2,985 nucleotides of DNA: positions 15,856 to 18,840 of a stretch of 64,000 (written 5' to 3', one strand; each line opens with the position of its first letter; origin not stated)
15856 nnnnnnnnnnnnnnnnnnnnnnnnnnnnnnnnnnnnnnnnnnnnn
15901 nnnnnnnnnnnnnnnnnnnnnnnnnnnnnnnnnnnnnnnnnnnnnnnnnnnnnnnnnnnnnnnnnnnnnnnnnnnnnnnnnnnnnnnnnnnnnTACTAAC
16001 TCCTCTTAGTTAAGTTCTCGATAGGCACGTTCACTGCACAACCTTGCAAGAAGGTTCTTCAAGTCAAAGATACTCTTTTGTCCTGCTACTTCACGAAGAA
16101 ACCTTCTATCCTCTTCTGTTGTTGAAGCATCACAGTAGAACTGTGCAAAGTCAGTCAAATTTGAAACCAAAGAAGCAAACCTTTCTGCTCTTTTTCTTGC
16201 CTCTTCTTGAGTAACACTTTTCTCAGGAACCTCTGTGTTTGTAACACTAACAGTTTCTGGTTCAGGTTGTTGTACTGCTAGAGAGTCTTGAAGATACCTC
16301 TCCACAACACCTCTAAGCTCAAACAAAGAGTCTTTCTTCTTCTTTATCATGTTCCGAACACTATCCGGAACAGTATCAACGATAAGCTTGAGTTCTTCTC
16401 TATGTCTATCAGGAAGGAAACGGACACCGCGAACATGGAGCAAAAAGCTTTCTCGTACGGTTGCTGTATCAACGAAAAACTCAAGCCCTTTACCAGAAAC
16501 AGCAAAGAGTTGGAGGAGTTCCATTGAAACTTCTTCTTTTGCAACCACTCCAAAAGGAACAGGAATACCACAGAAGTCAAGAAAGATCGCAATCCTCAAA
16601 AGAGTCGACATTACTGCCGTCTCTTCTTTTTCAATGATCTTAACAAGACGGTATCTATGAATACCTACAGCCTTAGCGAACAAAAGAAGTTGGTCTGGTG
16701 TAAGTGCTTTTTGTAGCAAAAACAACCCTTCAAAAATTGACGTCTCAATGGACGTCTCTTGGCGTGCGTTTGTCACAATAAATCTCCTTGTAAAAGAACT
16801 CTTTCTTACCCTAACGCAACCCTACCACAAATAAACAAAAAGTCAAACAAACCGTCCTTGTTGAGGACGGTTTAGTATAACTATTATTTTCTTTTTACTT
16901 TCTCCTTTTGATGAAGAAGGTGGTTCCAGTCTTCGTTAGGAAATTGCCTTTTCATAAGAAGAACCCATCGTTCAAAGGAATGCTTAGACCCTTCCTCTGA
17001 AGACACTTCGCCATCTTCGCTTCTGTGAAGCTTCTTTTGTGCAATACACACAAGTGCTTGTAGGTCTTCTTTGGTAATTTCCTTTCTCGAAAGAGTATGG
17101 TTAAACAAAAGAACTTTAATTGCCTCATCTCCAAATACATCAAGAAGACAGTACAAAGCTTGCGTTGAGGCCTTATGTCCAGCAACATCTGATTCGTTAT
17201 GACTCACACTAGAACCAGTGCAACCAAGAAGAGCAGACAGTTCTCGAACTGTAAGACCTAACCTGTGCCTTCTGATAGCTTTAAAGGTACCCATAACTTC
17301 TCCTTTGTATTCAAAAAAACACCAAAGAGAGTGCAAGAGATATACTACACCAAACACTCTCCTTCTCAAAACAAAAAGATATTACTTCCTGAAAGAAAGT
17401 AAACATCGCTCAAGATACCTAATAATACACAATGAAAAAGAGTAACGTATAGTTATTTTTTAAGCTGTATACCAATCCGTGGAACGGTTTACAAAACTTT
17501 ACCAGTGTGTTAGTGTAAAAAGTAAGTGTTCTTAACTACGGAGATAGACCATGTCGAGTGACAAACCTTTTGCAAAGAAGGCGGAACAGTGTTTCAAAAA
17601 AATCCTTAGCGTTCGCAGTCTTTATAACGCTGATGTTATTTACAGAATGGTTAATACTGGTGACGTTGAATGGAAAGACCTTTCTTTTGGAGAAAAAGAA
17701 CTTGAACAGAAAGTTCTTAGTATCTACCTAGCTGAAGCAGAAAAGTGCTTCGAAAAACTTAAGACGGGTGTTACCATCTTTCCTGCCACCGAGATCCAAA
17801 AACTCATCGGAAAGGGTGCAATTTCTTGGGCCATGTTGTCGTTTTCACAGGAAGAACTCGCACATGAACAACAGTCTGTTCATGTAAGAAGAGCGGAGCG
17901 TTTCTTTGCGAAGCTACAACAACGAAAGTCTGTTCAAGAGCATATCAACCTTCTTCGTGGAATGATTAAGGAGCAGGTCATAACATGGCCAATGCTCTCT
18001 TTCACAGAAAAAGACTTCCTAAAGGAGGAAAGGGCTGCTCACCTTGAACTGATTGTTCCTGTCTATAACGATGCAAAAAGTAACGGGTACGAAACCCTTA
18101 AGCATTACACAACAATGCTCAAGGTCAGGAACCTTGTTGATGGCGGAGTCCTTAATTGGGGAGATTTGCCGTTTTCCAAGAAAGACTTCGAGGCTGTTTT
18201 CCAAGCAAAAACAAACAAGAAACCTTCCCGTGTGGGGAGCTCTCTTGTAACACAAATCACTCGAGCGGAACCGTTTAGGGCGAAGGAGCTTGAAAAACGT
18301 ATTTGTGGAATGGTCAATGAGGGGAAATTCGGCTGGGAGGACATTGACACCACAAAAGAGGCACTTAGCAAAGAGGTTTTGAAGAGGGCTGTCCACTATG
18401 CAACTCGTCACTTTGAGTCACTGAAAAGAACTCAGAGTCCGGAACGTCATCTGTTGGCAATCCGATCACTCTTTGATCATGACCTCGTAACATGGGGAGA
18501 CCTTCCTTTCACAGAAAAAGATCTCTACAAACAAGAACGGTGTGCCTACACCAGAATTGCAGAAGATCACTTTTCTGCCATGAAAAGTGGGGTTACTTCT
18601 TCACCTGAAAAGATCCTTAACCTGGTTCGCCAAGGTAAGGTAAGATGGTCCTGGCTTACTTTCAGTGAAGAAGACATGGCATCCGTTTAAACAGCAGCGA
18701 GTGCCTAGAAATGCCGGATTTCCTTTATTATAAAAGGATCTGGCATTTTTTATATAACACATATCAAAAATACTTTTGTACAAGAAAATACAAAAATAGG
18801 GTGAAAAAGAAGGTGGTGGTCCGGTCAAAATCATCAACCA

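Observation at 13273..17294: GC-elevated module: XRE regulator, unknown 256-aa protein and 552-aa Bergerat-fold (MORC/sacsin-like) ATPase next to a XerC/D-family recombinase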

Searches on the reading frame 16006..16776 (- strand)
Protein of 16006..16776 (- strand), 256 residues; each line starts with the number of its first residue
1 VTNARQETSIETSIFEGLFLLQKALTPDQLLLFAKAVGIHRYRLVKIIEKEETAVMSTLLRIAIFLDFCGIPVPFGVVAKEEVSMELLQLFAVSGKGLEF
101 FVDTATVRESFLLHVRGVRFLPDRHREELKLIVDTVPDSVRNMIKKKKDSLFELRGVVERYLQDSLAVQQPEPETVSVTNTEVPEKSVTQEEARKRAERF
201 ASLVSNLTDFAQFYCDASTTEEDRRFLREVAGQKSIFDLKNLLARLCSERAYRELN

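Call 3: search_protein_families(library=pfam, proteins=[window:16006-16776:-], max_evalue=0.1)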
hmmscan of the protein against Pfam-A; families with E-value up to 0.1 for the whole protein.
window:16006-16776:- (256 aa): 1 family
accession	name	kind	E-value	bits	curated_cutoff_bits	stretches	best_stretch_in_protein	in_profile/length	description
PF12240.13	Angiomotin_C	-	0.021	14.8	23.5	1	152-220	27-93/200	Angiomotin C terminal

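Call 4: search_protein_families(library=padloc, proteins=[window:16006-16776:-], max_evalue=0.1)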
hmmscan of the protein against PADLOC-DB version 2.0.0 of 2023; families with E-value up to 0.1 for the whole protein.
window:16006-16776:- (256 aa): 0 families

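Call 18: find_homologous_proteins(query=window:16006-16776:-)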
Query window:16006-16776:- (256 aa): 2 proteins with E <= 0.001 among 1226 candidates.
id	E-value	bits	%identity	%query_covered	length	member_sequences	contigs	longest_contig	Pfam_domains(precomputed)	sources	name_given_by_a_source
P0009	1.6e-158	543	100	100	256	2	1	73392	-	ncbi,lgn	-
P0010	2.3e-37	147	39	98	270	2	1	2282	-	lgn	-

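Call 25: find_homologous_proteins(query=A2, max_evalue=0.01)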
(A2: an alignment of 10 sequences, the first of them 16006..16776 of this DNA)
Query A2 (10 sequences) (256 aa, profile of the alignment): 7 proteins with E <= 0.01 among 8000 candidates.
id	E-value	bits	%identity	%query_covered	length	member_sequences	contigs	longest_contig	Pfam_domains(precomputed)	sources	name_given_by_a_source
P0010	4.5e-95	336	39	98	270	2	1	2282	-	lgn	-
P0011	1.1e-87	312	38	30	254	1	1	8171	-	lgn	-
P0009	1.1e-83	299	100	100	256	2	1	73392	-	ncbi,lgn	-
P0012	1.1e-80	289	39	99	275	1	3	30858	-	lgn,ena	-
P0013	1.3e-76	276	62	23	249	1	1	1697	-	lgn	-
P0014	1.1e-45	174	27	38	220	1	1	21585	-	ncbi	-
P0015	4.4e-5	41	38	12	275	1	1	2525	-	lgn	-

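Call 29: search_protein_families(library=ncbifam, proteins=[window:16006-16776:-], max_evalue=0.1)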
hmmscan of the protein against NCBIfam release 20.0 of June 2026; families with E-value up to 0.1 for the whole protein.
window:16006-16776:- (256 aa): 0 families

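Call 30: search_protein_families(library=phrogs, proteins=[window:16006-16776:-], max_evalue=0.01)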
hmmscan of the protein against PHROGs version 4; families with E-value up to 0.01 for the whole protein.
window:16006-16776:- (256 aa): 0 families

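Call 37: predict_structure(alignment_id=A3)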
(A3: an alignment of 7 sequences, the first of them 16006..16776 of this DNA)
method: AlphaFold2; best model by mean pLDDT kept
length: 256 residues; sequences in the alignment: 7
mean_pLDDT: 83.3   pTM: 0.61
mean pLDDT of the five models: 83.3, 83.1, 82.4, 81.6, 81.4
residues with pLDDT >= 90: 122; 70-90: 101; 50-70: 12; < 50: 21
segments of 3 or more residues with pLDDT < 50: 1-3, 170-187
pLDDT, mean of each block of 10 residues (from residue 1): 62 93 94 94 93 90 95 83 90 88 90 87 91 89 91 92 75 35 48 84 89 92 90 83 77 63
secondary structure, 60 per line:
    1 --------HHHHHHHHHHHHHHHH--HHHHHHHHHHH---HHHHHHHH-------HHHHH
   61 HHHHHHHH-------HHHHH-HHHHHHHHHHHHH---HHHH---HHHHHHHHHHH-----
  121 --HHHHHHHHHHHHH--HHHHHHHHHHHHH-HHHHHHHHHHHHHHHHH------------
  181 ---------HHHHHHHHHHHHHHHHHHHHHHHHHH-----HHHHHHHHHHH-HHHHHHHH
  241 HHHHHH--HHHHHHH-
elements in order: H9-24 H27-37 H41-48 H56-68 H76-80 H82-94 H98-101 H105-115 H123-135 H138-150 H152-168 H190-215 H221-231 H233-246 H249-255

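Call 42: fold_search(model_id=the predicted structure, library=pdb)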
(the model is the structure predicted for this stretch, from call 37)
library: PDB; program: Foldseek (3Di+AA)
matches with E <= 10: 365; with E <= 0.001: 0
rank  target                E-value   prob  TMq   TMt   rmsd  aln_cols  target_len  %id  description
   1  8as8_E                4.8e-01  0.07  0.13  0.08  35.8       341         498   14  E. coli Wadjet JetABC monomer (released 2022-12-14)
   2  7twa_A                5.0e-01  0.10  0.14  0.15  14.8       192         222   14  Crystal structure of apo BesC from Streptomyces cattleya (released 2022-04-13)
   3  2gm8_B                6.1e-01  0.10  0.14  0.15  16.3       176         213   11  TenA Homolog/Thi-4 Thiaminase complexed with product 4-amino-5-hydroxymethyl-2-methylpyrimidine (released 2006-04-18)
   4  9az6_F                6.4e-01  0.08  0.11  0.13  17.6       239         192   15  F-actin-Talin(R13-DD) complex (released 2025-02-12)
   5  9hcn                  8.2e-01  0.13  0.17  0.19  14.8       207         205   10  Crystal structure of human TRF1 TRFH domain in complex with compound 46 (released 2025-11-19)
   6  9hlp                  8.6e-01  0.13  0.17  0.20  14.3       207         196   11  Crystal structure of human TRF1 TRFH domain in complex with compound 18 (released 2025-12-03)
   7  9hlr                  8.6e-01  0.12  0.17  0.20  13.7       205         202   11  Crystal structure of human TRF1 TRFH domain in complex with compound 15 (released 2025-12-03)
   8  8w6e_B                8.6e-01  0.07  0.12  0.16  18.3       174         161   19  De novo design of HBC599 binder (released 2024-11-27)
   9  7twa_C                8.6e-01  0.06  0.13  0.14  15.4       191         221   16  Crystal structure of apo BesC from Streptomyces cattleya (released 2022-04-13)
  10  2gm8_A                9.0e-01  0.10  0.15  0.16  15.9       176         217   11  TenA Homolog/Thi-4 Thiaminase complexed with product 4-amino-5-hydroxymethyl-2-methylpyrimidine (released 2006-04-18)
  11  9hfa                  1.0e+00  0.11  0.16  0.20  14.6       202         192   12  Crystal structure of human TRF1 TRFH domain in complex with compound 6 (released 2025-11-26)
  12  1rcw_B                1.0e+00  0.08  0.15  0.16  13.8       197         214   14  Crystal structure of CT610 from Chlamydia trachomatis (released 2004-05-04)
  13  9n0i_E                1.1e+00  0.08  0.13  0.19  18.2       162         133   14  Crystal structure of KABLE double mutant (Lys14Pro, Leu20Trp) (released 2025-08-20)
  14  5l0g_D                1.1e+00  0.10  0.16  0.21  13.6       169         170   11  Human metavinculin MVt Q971R, R975D, T978R mutant (residues 959-1134) in complex with PIP2 (released 2016-08-31)
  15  9z6w_E                1.2e+00  0.11  0.16  0.24  16.7       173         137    8  The structure of TMD with 4 TARPs from all native AMPA receptor subtypes (released 2026-02-04)
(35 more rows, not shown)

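Call 45: search_solved_structures(query=A2, max_evalue=10)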
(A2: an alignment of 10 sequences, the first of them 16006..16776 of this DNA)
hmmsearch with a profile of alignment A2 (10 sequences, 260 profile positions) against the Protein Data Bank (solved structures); distinct sequences matched with E-value up to 10: 8.
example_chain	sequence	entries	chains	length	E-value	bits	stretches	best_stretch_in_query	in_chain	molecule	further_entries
3op9_A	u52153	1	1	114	0.046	16.5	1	14-102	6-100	Pli0006 protein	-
8eja_B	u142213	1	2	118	0.073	15.9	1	124-232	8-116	aBAK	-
9clb_B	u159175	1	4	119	0.075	15.8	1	124-232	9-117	aBAK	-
1puz_A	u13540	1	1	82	0.36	13.6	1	22-53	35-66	conserved hypothetical protein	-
2nps_A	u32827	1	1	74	0.41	13.4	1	126-160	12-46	Vesicle-associated membrane protein 4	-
6hiv_BN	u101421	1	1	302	0.44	13.3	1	153-223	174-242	mL80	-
4g07_A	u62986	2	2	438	1.7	11.4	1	107-147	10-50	Histidinol dehydrogenase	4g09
6hiv_DC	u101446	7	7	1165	8.5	9.1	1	121-186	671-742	ms50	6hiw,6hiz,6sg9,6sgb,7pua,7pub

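Call 108: search_protein_families(library=pfam, alignment_id=A6, max_evalue=1)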
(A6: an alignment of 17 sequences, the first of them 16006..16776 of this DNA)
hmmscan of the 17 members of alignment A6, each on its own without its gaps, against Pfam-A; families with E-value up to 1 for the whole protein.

A. member 1, window:16006-16776:- (256 aa): 2 families
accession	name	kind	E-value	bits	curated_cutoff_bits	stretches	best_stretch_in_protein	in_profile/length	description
PF12240.13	Angiomotin_C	-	0.021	14.8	23.5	1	152-220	27-93/200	Angiomotin C terminal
PF11688.13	DUF3285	-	0.22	11.9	25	1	141-153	12-24/44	Protein of unknown function (DUF3285)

B. families by the number of members that match (of 17 scanned): 23 families
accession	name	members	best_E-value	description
PF12728.13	HTH_17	3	0.0027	Helix-turn-helix domain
PF01381.28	HTH_3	2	0.00018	Helix-turn-helix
PF13384.12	HTH_23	2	0.067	Homeodomain-like domain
PF16347.10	SGSH_C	1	0.018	N-sulphoglucosamine sulphohydrolase, C-terminal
PF17782.7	DprA_WH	1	0.02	DprA winged helix domain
PF12240.13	Angiomotin_C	1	0.021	Angiomotin C terminal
PF13560.12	HTH_31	1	0.023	Helix-turn-helix domain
PF02050.21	FliJ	1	0.023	Flagellar FliJ protein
PF12802.13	MarR_2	1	0.034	MarR family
PF00046.35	Homeodomain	1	0.036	Homeodomain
PF15943.11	YdaS_toxin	1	0.041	Bacterial toxin YdaS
PF21476.4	PF0610-like_N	1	0.066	PF0610-like, N-terminal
PF04766.17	Baculo_p26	1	0.076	Nucleopolyhedrovirus p26 protein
PF17381.7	Svs_4_5_6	1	0.085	Seminal vesicle secretory proteins 4/5/6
PF05282.17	AAR2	1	0.09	AAR2 C-terminal repeat region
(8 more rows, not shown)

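Call 109: search_solved_structures(query=A6, max_evalue=5, show_alignments=2)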
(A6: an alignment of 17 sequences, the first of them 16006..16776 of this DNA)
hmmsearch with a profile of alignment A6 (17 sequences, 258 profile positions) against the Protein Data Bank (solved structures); distinct sequences matched with E-value up to 5: 11.
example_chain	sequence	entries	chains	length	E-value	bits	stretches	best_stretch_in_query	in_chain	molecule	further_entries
3op9_A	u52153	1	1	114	0.0033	20.7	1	8-100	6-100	Pli0006 protein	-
3bs3_A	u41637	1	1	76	0.083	16.1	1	14-65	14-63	Putative DNA-binding protein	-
3jxb_C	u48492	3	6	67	0.28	14.3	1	18-64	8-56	Repressor protein C2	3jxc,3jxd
2r1j_L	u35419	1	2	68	0.29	14.3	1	18-64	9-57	Repressor protein C2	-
1adr_A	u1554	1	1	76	0.35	14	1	18-65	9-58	P22 C2 REPRESSOR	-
2xiu_A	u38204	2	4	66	0.7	13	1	27-65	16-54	CYLR2 | CYLR2 SYNONYM CYTOLYSIN REPRESSOR 2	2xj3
7uj6_A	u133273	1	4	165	0.7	13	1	71-217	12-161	Outer surface protein C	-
1utx_A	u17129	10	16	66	0.72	13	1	27-65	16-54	CYLR2 | cytolysin regulator 2 | PUTATIVE TRANSCRIPTION REGULATOR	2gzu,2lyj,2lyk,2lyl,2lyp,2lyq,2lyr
9e2h_A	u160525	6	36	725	0.98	12.6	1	21-72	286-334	Variediene synthase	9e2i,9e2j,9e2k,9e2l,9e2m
4jpp_A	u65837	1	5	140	0.99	12.5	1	125-221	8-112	Minor spike protein H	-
3cec_A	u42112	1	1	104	1.2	12.3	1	22-60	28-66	Putative antidote protein of plasmid maintenance system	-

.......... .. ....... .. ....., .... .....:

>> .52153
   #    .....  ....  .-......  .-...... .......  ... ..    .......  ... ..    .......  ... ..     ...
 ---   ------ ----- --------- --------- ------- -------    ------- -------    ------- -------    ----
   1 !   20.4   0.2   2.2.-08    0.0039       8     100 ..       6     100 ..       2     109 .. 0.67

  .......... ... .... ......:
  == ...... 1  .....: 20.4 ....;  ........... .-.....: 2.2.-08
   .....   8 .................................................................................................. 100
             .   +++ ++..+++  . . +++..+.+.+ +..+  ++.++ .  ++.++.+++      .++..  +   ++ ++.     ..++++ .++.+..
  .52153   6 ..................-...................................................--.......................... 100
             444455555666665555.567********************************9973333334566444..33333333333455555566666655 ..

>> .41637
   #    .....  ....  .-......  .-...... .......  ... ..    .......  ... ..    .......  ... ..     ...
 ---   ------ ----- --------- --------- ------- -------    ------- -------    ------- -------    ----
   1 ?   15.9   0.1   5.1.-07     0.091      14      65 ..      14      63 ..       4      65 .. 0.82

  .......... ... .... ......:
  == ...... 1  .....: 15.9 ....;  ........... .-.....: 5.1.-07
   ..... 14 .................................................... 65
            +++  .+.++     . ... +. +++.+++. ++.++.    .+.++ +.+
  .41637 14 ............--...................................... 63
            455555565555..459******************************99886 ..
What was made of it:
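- On Cro/C1 (XRE) HTH domain (partner N-terminus): The extended profile hits 3op9 (E=0.0033), 3bs3 (0.083) and P22 C2 (0.28) (call 109).
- The profile hits 3op9 (E=0.0033), then 3bs3 and P22 C2 more weakly (call 109).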

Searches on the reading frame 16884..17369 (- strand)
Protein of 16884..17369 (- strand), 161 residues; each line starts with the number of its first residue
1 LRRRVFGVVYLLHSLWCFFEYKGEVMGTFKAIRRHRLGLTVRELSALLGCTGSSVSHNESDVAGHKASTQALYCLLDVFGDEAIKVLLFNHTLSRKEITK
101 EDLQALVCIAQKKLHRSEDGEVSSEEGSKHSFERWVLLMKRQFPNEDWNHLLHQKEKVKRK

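Call 3: search_protein_families(library=pfam, proteins=[window:16884-17369:-], max_evalue=0.1)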
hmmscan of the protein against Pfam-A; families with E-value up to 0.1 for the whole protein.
window:16884-17369:- (161 aa): 3 families
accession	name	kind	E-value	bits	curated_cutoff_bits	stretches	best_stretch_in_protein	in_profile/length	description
PF13560.12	HTH_31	-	1.1e-05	26.1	27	1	32-61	8-37/64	Helix-turn-helix domain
PF13384.12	HTH_23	-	0.033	14.5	24.6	1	30-56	9-35/50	Homeodomain-like domain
PF01381.28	HTH_3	-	0.034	14.6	23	0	30-60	2-31/55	Helix-turn-helix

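Call 4: search_protein_families(library=padloc, proteins=[window:16884-17369:-], max_evalue=0.1)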
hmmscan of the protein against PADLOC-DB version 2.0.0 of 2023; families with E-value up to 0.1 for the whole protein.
window:16884-17369:- (161 aa): 0 families

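Call 29: search_protein_families(library=ncbifam, proteins=[window:16884-17369:-], max_evalue=0.1)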
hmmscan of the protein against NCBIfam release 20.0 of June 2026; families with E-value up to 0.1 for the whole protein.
window:16884-17369:- (161 aa): 2 families
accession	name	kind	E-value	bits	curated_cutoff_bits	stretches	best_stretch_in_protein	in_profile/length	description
TIGR03830.1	CxxCG_CxxCG_HTH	subfamily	0.0012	18.7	61.8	1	34-77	74-117/127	type II TA system antitoxin MqsA family protein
NF007257.0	PRK09706.1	subfamily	0.0034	17.2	101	1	25-83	5-61/135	transcriptional repressor DicA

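Call 30: search_protein_families(library=phrogs, proteins=[window:16884-17369:-], max_evalue=0.01)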
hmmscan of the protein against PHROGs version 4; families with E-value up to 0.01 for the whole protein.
window:16884-17369:- (161 aa): 0 families

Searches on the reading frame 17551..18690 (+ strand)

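Call 3: search_protein_families(library=pfam, proteins=[window:17551-18690:+], max_evalue=0.1)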
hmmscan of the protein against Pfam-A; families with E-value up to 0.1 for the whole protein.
window:17551-18690:+ (379 aa): 1 family
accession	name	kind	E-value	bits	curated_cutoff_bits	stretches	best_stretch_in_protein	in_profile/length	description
PF09718.15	Tape_meas_lam_C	-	0.057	13.9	23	0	336-370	21-55/76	Lambda phage tail tape-measure protein (Tape_meas_lam_C)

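Call 4: search_protein_families(library=padloc, proteins=[window:17551-18690:+], max_evalue=0.1)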
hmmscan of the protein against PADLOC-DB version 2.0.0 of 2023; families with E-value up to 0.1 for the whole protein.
window:17551-18690:+ (379 aa): 1 family
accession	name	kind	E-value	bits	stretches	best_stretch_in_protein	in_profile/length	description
PDLC01472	PD_DExK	-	0.0016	16.3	0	7-72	74-138/146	"CAS-I,CAS-II,CAS-III,CAS-IV,CAS-V,CAS-VI; associated"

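Call 29: search_protein_families(library=ncbifam, proteins=[window:17551-18690:+], max_evalue=0.1)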
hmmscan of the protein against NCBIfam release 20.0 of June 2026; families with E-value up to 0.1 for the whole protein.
window:17551-18690:+ (379 aa): 0 families

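Call 30: search_protein_families(library=phrogs, proteins=[window:17551-18690:+], max_evalue=0.01)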
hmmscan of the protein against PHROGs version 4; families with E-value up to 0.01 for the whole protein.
window:17551-18690:+ (379 aa): 1 family
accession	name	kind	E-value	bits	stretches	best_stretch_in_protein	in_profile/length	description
phrog_18787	-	unknown function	0.00056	21.3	0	162-222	42-98/140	-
